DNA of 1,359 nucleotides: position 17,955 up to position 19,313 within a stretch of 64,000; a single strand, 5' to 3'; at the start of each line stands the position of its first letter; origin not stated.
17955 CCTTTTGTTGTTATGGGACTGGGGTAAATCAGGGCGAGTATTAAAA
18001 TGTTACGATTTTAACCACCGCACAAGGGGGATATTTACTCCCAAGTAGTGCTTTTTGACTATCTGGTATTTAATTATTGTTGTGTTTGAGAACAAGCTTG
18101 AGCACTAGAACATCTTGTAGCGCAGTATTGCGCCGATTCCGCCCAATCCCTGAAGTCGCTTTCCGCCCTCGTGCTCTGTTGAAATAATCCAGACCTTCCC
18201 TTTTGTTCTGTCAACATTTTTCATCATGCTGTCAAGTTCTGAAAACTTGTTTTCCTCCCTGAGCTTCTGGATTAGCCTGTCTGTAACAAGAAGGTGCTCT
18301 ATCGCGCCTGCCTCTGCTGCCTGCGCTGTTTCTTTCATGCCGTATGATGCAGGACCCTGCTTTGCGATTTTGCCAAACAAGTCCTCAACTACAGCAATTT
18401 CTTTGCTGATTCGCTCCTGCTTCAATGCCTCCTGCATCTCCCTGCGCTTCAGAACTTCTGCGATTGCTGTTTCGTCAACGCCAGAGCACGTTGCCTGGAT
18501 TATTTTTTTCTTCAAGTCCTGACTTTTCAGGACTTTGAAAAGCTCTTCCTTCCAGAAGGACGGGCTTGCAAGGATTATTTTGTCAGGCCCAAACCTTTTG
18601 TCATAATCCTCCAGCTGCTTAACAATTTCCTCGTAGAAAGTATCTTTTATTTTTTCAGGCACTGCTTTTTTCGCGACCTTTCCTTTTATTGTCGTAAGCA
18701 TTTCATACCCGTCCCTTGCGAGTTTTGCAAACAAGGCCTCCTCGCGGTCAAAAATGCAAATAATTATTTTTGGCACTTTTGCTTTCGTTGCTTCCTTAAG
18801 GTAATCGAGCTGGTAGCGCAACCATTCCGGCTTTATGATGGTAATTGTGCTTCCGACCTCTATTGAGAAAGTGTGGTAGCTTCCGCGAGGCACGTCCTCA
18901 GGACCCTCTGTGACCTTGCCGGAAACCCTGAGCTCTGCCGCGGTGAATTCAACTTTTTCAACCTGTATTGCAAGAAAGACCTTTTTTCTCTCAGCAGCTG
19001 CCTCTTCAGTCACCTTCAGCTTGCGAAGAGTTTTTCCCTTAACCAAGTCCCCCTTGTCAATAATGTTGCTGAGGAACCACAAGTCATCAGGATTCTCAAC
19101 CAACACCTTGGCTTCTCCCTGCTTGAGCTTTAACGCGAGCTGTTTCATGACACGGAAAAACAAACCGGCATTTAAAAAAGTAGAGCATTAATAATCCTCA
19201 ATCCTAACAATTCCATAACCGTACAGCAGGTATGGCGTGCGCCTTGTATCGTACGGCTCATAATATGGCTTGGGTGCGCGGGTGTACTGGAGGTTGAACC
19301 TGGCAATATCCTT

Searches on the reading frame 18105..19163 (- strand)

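Call 5: search_protein_families(library=pfam, proteins=[window:18105-19163:-], max_evalue=0.1)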
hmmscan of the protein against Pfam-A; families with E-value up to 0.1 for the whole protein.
window:18105-19163:- (352 aa): 3 families
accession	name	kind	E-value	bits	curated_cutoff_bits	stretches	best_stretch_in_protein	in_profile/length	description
PF03463.20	eRF1_1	-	5.5e-31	107.6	23.8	1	12-126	10-123/123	eRF1 domain 1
PF03465.20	eRF1_3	-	4e-24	85.6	25.8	1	253-351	2-106/106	eRF1 domain 3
PF03464.20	eRF1_2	-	4.3e-06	27.5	27.1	1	133-247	2-131/133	eRF1 domain 2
